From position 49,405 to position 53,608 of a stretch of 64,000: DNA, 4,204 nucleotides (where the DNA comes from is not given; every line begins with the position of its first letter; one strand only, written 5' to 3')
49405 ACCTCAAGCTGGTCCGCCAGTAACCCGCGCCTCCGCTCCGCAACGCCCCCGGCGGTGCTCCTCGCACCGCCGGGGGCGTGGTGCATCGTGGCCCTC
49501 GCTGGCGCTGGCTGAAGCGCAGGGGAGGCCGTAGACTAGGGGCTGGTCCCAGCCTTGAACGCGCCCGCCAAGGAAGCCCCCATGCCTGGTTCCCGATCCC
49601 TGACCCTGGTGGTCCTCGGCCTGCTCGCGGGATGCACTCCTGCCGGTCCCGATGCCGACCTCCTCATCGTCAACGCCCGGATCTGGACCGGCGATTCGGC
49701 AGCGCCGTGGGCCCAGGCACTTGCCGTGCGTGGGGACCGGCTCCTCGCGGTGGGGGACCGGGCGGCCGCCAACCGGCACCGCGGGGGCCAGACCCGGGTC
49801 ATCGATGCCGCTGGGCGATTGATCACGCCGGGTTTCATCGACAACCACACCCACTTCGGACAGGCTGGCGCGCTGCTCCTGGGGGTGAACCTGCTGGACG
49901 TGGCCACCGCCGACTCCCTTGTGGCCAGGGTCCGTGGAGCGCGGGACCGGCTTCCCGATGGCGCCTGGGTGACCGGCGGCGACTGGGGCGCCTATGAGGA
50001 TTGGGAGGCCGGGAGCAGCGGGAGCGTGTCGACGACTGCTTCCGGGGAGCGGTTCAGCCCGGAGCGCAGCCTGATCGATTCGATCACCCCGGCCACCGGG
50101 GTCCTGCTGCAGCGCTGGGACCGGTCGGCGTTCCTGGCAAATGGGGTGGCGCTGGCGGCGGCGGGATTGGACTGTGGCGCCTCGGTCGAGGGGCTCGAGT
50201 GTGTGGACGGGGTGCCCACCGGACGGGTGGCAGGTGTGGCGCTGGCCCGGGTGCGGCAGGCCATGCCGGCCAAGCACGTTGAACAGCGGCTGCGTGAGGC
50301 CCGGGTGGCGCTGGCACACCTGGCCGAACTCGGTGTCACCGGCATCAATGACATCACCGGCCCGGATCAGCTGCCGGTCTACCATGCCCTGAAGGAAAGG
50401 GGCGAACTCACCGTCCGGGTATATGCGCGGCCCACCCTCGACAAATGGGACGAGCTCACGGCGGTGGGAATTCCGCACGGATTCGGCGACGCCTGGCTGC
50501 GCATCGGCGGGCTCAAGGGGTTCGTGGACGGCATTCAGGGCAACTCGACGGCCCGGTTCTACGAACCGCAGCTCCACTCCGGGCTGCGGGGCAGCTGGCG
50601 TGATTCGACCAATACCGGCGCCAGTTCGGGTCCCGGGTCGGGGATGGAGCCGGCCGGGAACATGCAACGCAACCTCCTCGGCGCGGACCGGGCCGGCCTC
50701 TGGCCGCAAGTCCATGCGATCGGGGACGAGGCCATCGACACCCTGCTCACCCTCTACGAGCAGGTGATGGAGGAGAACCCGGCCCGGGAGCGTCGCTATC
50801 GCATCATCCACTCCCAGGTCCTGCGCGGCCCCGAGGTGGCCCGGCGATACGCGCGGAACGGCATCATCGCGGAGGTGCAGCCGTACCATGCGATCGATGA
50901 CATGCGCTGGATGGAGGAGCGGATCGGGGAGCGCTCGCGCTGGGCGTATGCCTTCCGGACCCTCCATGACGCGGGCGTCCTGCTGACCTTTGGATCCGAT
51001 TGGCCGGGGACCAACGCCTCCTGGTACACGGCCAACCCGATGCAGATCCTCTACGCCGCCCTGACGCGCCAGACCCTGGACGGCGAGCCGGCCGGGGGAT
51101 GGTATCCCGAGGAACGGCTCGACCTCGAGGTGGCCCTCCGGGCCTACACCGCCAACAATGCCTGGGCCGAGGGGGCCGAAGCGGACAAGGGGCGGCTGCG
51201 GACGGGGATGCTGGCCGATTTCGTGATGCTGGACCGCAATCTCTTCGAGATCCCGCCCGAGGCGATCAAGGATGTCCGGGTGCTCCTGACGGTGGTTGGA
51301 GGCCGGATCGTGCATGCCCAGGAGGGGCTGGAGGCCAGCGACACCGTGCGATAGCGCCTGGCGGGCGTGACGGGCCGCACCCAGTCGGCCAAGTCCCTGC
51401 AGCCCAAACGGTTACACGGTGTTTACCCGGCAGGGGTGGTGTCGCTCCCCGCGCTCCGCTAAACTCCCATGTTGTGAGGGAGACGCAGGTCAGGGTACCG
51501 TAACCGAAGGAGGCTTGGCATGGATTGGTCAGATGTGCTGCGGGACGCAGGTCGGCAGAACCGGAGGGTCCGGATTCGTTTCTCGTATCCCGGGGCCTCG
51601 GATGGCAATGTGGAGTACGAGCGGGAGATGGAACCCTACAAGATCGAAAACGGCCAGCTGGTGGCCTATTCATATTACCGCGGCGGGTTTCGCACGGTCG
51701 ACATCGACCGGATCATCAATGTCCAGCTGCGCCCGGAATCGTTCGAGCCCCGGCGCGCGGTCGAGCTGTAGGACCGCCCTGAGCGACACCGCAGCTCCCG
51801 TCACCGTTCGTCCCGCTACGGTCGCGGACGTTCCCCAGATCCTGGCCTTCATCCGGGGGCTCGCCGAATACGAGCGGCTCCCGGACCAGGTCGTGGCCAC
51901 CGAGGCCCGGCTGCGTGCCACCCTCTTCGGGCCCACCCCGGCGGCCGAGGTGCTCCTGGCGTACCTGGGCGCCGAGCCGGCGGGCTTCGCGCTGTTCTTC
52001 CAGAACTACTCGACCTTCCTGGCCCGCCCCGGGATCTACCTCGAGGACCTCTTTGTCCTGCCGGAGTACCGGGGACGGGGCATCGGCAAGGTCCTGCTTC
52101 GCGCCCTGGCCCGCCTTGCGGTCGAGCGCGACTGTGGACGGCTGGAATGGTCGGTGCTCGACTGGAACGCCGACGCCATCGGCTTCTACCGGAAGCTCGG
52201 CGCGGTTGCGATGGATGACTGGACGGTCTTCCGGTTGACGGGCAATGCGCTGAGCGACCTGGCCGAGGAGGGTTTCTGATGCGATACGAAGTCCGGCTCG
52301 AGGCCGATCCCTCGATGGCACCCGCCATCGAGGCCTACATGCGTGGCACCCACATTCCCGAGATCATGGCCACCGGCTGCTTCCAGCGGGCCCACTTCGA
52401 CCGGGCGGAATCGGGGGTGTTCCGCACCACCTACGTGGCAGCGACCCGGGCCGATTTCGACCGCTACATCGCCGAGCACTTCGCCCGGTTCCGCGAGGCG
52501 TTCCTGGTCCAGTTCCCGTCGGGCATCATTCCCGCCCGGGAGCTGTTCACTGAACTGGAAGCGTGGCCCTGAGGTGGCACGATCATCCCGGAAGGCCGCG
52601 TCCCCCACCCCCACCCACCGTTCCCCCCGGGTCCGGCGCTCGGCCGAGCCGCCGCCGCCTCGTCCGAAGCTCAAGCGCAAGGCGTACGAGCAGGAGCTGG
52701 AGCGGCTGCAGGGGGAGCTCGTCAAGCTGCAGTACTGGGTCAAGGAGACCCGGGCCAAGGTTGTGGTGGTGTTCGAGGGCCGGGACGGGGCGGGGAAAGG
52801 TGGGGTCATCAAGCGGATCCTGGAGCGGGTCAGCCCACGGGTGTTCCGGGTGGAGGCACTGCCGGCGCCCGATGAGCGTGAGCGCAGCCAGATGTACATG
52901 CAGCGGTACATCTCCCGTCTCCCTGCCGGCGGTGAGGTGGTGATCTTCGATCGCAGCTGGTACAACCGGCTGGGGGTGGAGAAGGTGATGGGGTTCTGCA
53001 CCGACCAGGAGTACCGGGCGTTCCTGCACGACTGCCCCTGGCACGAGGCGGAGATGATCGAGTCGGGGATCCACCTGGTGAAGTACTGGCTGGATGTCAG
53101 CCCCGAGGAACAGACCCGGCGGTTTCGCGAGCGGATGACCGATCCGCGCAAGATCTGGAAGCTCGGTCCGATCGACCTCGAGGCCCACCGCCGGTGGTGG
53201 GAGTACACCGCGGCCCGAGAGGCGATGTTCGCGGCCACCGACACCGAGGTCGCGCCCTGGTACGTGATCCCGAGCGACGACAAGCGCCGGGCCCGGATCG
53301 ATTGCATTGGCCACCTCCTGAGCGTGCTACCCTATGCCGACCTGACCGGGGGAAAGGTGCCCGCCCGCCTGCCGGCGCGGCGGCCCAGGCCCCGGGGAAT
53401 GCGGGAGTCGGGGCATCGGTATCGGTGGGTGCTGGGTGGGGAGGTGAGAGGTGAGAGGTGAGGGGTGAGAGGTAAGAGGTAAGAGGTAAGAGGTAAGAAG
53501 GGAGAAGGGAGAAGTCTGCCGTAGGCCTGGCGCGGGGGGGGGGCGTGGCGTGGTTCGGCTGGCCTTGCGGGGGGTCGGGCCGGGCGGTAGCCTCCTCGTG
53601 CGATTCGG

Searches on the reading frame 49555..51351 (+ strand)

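Call 17: search_protein_families(library=pfam, proteins=[window:49555-51351:+], max_evalue=0.001)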
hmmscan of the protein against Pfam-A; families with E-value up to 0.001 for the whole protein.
window:49555-51351:+ (599 aa): 2 families
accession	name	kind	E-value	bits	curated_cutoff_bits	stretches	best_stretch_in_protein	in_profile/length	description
PF07969.17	Amidohydro_3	-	1.1e-76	259.7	29.7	1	81-587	1-472/472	Amidohydrolase family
PF01979.26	Amidohydro_1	-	8e-14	52.1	25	1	465-586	233-345/345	Amidohydrolase family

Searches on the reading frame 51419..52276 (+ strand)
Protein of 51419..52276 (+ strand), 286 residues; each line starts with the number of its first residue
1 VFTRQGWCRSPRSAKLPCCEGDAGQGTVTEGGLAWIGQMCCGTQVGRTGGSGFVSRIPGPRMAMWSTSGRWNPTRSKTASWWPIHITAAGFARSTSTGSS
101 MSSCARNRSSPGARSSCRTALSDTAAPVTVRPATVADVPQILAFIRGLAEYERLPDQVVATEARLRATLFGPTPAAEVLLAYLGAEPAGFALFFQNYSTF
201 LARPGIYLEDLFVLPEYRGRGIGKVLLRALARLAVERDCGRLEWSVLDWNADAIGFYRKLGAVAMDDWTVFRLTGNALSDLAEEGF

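Call 17: search_protein_families(library=pfam, proteins=[window:51419-52276:+], max_evalue=0.001)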
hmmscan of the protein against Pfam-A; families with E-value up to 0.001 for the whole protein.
window:51419-52276:+ (286 aa): 4 families
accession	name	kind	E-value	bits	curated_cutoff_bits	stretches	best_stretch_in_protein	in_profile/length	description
PF00583.31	Acetyltransf_1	-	1.6e-20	73.9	20.7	1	170-261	24-115/116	Acetyltransferase (GNAT) family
PF13508.13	Acetyltransf_7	-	3.5e-13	50.2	27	1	176-261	3-81/84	Acetyltransferase (GNAT) domain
PF13673.13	Acetyltransf_10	-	2.5e-08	34.4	23.6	1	174-266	29-111/128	Acetyltransferase (GNAT) domain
PF08445.16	FR47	-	1e-05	25.9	22.1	1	200-262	16-77/86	FR47-like protein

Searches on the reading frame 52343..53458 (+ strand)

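Call 17: search_protein_families(library=pfam, proteins=[window:52343-53458:+], max_evalue=0.001)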
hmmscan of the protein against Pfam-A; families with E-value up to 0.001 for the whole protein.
window:52343-53458:+ (372 aa): 1 family
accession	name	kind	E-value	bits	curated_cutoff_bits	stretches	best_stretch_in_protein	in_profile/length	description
PF03976.20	PPK2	-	6.6e-96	320.7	22.3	1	110-333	2-225/229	Polyphosphate kinase 2 (PPK2)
